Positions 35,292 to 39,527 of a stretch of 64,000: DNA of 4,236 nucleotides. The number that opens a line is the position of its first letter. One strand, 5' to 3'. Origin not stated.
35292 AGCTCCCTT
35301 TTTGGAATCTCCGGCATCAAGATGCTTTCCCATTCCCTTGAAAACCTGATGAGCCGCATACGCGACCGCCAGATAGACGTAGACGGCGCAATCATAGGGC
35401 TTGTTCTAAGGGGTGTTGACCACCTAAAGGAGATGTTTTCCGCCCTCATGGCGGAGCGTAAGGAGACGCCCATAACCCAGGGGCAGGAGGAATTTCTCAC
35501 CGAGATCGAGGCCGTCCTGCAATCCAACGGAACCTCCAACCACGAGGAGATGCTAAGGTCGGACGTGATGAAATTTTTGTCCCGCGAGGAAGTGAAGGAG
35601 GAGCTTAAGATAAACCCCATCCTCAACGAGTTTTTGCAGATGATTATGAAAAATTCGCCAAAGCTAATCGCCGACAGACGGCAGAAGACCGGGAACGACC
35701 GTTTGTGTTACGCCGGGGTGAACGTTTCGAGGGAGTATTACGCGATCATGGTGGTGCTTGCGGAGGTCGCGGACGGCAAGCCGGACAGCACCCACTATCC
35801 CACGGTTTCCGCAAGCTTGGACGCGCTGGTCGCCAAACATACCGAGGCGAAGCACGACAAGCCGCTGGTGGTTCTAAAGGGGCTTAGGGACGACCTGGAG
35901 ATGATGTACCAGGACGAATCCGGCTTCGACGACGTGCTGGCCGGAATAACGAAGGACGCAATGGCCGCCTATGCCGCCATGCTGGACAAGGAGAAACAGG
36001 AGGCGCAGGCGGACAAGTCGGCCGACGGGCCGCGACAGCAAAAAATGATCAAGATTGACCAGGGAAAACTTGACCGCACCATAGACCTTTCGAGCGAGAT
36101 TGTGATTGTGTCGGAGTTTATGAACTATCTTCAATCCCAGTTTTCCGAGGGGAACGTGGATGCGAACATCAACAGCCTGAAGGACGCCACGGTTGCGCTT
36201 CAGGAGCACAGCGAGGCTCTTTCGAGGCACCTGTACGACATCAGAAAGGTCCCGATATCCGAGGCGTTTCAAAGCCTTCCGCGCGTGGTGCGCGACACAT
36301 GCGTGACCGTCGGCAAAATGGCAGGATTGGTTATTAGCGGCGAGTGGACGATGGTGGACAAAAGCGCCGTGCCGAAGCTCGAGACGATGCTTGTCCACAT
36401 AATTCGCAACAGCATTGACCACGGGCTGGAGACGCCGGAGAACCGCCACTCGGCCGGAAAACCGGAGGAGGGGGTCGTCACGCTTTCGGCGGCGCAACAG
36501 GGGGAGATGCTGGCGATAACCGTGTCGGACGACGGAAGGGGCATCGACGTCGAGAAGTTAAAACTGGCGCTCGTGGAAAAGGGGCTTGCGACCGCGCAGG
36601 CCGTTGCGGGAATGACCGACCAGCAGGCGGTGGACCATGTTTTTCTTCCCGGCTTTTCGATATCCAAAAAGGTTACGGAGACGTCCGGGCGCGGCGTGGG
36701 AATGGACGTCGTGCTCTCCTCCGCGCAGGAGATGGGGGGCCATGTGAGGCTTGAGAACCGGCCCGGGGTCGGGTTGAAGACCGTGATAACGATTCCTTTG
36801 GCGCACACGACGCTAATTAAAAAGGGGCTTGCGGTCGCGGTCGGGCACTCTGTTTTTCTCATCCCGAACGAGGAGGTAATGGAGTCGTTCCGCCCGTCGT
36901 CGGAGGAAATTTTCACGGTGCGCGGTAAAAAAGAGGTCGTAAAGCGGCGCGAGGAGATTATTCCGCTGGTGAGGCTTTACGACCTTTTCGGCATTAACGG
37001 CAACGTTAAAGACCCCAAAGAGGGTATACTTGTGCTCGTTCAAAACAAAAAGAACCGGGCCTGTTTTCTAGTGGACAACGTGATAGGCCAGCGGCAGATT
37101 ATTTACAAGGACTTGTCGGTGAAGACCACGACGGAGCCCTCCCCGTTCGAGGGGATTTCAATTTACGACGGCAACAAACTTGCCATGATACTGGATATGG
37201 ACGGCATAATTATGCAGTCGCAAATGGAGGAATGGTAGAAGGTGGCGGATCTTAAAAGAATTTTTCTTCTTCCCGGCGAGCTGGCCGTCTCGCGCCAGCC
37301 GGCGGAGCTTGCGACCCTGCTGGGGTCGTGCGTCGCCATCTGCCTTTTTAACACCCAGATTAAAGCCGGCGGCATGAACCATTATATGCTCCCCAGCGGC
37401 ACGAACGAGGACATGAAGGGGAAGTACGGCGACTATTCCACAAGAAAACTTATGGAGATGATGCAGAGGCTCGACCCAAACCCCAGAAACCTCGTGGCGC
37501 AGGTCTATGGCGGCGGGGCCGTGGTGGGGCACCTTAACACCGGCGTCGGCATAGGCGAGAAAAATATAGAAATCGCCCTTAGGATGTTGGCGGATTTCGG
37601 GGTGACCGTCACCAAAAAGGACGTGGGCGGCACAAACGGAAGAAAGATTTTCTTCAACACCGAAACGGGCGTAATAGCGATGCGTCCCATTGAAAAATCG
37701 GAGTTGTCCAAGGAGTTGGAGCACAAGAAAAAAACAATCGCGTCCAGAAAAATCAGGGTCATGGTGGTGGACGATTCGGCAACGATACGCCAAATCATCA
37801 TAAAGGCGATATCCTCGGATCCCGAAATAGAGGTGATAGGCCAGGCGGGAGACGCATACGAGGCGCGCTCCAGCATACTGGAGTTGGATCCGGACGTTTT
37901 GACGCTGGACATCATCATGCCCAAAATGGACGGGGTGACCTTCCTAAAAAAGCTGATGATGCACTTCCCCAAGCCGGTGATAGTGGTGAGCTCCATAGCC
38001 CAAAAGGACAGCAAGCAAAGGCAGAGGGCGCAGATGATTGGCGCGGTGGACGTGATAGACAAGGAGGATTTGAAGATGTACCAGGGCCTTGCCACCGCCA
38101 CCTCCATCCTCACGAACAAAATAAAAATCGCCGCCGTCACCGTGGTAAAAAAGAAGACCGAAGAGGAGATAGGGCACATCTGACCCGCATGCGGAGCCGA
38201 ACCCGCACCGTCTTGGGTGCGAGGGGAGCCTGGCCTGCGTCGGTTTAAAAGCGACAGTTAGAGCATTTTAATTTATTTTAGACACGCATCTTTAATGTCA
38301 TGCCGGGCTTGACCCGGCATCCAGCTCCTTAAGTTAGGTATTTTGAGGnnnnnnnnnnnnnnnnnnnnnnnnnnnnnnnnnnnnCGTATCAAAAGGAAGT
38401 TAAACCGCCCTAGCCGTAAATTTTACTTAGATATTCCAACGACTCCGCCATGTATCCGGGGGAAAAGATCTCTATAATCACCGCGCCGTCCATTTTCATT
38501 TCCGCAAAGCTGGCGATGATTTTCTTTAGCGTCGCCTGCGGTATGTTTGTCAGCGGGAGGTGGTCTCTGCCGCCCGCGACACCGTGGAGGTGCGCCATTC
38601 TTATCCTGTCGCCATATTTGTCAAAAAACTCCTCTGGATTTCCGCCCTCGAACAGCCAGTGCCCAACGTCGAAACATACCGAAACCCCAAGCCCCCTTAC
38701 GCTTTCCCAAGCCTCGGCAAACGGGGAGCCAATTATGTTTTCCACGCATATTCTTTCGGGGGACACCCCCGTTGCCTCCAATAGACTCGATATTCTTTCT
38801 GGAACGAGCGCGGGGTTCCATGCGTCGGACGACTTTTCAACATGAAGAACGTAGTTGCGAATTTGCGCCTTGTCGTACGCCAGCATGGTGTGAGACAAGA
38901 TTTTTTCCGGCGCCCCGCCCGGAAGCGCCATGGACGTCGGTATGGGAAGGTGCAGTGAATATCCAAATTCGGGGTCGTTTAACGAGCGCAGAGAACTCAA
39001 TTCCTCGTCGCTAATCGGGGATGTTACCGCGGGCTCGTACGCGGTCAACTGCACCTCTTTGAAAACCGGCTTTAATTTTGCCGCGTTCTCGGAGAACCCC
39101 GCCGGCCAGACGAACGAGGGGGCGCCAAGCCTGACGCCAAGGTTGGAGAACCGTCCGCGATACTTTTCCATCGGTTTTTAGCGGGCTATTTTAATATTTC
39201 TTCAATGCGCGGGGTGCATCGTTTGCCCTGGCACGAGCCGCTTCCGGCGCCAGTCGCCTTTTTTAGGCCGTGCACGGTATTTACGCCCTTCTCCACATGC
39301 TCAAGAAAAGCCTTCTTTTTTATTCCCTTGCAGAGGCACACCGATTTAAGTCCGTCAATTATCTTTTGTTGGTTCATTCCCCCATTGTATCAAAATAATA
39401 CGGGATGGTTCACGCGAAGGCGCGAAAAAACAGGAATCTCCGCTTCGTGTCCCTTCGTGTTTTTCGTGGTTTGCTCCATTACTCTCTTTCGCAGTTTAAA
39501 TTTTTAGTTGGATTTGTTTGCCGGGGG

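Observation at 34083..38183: Minimal chemosensory operon: REC-anti-sigma kinase, CheA and a CheD-receiver fusion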

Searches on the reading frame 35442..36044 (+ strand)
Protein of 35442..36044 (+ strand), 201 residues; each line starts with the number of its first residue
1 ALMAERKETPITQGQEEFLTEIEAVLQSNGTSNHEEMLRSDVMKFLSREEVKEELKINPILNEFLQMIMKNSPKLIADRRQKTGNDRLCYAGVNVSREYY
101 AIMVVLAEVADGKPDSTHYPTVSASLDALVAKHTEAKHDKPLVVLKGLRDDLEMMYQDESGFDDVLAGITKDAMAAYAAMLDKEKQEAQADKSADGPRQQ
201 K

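Call 53: predict_structure(alignment_id=A4)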
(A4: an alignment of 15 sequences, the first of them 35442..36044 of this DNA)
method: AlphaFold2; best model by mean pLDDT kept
length: 201 residues; sequences in the alignment: 15
mean_pLDDT: 78.5   pTM: 0.52
mean pLDDT of the five models: 78.5, 77.0, 76.4, 75.7, 75.1
residues with pLDDT >= 90: 60; 70-90: 98; 50-70: 21; < 50: 22
segments of 3 or more residues with pLDDT < 50: 81-85, 185-201
pLDDT, mean of each block of 10 residues (from residue 1): 69 82 69 70 85 85 84 72 63 90 90 84 96 95 96 79 90 94 52 33 37
secondary structure, 60 per line:
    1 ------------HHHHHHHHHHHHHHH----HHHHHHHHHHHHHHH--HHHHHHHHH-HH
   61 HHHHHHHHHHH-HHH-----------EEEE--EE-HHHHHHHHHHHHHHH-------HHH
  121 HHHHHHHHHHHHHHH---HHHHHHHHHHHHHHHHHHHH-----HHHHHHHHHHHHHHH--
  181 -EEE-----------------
elements in order: H13-27 H32-46 H49-57 H59-71 E87-90 H96-110 H118-135 H139-158 H164-178 E182-184

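Call 57: fold_search(model_id=the predicted structure, library=pdb)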
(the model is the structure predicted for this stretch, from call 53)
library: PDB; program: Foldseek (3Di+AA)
matches with E <= 10: 224; with E <= 0.001: 0
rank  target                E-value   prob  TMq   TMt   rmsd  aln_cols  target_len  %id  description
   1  1tqg                  1.9e-01  1.00  0.37  0.67   2.6        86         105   12  CheA phosphotransferase domain from Thermotoga maritima (released 2004-09-07)
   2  6fes_A                2.3e-01  0.89  0.37  0.21  14.1       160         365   11  Crystal structure of novel repeat protein BRIC2 fused to DARPin D12 (released 2018-09-05)
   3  3kyj_A                2.4e-01  1.00  0.39  0.60   2.0        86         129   12  Crystal structure of the P1 domain of CheA3 in complex with CheY6 from R. sphaeroides (released 2010-02-16)
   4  9k8d_B                3.2e-01  0.97  0.31  0.63   3.6        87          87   17  Cryo-EM structure of C3 symmetric interface of designed zinc-induced tetrahedron Cage-t32-Zn1-HEHE-34 (released 2025-10-29)
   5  3kyi_A                4.2e-01  0.99  0.38  0.59   2.3        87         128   14  Crystal structure of the phosphorylated P1 domain of CheA3 in complex with CheY6 from R. sphaeroides (released 2010-02-16)
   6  7t03_MODEL_1_A        4.4e-01  0.99  0.37  0.67   2.6        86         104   14  NMR structure of a designed cold unfolding four helix bundle (released 2022-03-02)
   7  6ff6                  6.6e-01  0.98  0.37  0.34   3.0        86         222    7  Crystal structure of novel repeat protein BRIC1 (released 2018-09-05)
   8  2kmf_MODEL_1_A        6.9e-01  0.87  0.34  0.54   3.4        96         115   11  Solution Structure of Psb27 from cyanobacterial photosystem II (released 2009-09-08)
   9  8oup_B                6.9e-01  0.16  0.19  0.25  20.7       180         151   16  Structural characterization of the hexa-coordinated globin from Spisula solidissima (released 2023-07-05)
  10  7t2y_A                7.3e-01  0.98  0.38  0.70   2.6        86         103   14  X-ray structure of a designed cold unfolding four helix bundle (released 2022-03-02)
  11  8c5v_C                7.8e-01  0.95  0.35  0.51   2.9        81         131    6  Chemotaxis core signalling unit from E protein lysed E. coli cells (released 2023-09-13)
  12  6a93_B                8.2e-01  0.30  0.26  0.16  13.5       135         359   12  Crystal structure of 5-HT2AR in complex with risperidone (released 2019-02-13)
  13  1wn0_B                8.7e-01  0.33  0.27  0.37  13.3       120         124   11  Crystal Structure of Histidine-containing Phosphotransfer Protein, ZmHP2, from maize (released 2005-01-25)
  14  9k8d_A                9.7e-01  0.85  0.31  0.65   3.2        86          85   17  Cryo-EM structure of C3 symmetric interface of designed zinc-induced tetrahedron Cage-t32-Zn1-HEHE-34 (released 2025-10-29)
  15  1yvi_B                1.0e+00  0.30  0.26  0.34  13.8       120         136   11  X-RAY STRUCTURE OF PUTATIVE HISTIDINE-CONTAINING PHOSPHOTRANSFER PROTEIN FROM RICE, AK104879 (released 2005-02-22)
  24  2lp4_MODEL_1_A        1.7e+00  0.87  0.35  0.31   3.0        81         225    6  Solution structure of P1-CheY/P2 complex in bacterial chemotaxis (released 2012-10-24)
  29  1i5n_A                1.8e+00  0.85  0.35  0.53   3.0        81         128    6  Crystal structure of the P1 domain of CheA from Salmonella typhimurium (released 2001-07-11)
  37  1i5n_C                2.0e+00  0.82  0.35  0.54   3.0        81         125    6  Crystal structure of the P1 domain of CheA from Salmonella typhimurium (released 2001-07-11)
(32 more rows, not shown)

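Call 88: search_solved_structures(query=A4, max_evalue=10)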
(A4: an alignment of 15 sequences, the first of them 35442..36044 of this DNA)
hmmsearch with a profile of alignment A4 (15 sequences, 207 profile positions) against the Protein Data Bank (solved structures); distinct sequences matched with E-value up to 10: 5.
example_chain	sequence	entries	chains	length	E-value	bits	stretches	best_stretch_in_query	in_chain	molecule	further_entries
4heo_A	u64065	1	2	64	0.087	15.7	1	34-68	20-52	Phosphoprotein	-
2mn4_A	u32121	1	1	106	0.26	14.1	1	7-79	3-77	Computational designed protein based on structure template 1cy5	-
9lx1_A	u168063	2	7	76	0.47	13.3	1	71-103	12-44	anti-CRISPR-associated protein, Aca7 | anti-CRISPR-associated protein Aca7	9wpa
9f5w_D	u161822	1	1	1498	0.92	12.3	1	55-194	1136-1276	Condensin-2 complex subunit D3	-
37tt_A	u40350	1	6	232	0.99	12.2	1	118-163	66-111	Z4 c3ii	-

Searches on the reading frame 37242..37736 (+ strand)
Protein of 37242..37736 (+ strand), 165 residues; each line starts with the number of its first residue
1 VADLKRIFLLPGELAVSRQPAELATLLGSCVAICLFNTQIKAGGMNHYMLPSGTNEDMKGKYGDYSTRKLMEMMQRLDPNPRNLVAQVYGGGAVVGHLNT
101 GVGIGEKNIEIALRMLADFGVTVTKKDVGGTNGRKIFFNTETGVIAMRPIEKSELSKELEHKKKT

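Call 90: search_solved_structures(query=window:37242-37736:+, max_evalue=0.001, show_alignments=1)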
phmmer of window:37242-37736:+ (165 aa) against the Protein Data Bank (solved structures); distinct sequences matched with E-value up to 0.001: 1.
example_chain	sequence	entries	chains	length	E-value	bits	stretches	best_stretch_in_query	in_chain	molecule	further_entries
2f9z_C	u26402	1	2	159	2.5e-25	92.1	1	5-154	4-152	PROTEIN (chemotaxis methylation protein)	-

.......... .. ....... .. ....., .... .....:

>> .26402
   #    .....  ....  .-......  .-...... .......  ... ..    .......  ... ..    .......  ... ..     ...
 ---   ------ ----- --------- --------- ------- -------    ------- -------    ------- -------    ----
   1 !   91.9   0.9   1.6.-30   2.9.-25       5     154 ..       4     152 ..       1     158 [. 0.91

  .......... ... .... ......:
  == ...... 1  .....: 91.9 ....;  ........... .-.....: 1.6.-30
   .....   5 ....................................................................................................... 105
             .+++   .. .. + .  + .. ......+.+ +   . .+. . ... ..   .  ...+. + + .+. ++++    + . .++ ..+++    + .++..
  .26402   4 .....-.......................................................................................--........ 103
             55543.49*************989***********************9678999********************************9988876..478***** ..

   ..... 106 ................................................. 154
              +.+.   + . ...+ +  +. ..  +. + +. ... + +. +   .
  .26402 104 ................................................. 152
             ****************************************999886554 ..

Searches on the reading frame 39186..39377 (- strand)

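Call 67: search_protein_families(library=pfam, proteins=[window:39186-39377:-], max_evalue=0.1)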
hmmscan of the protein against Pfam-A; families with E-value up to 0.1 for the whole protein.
window:39186-39377:- (63 aa): 1 family
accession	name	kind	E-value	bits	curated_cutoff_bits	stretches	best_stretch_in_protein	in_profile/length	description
PF04324.20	Fer2_BFD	-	1.4e-11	45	26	1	13-63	2-49/50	BFD-like [2Fe-2S] binding domain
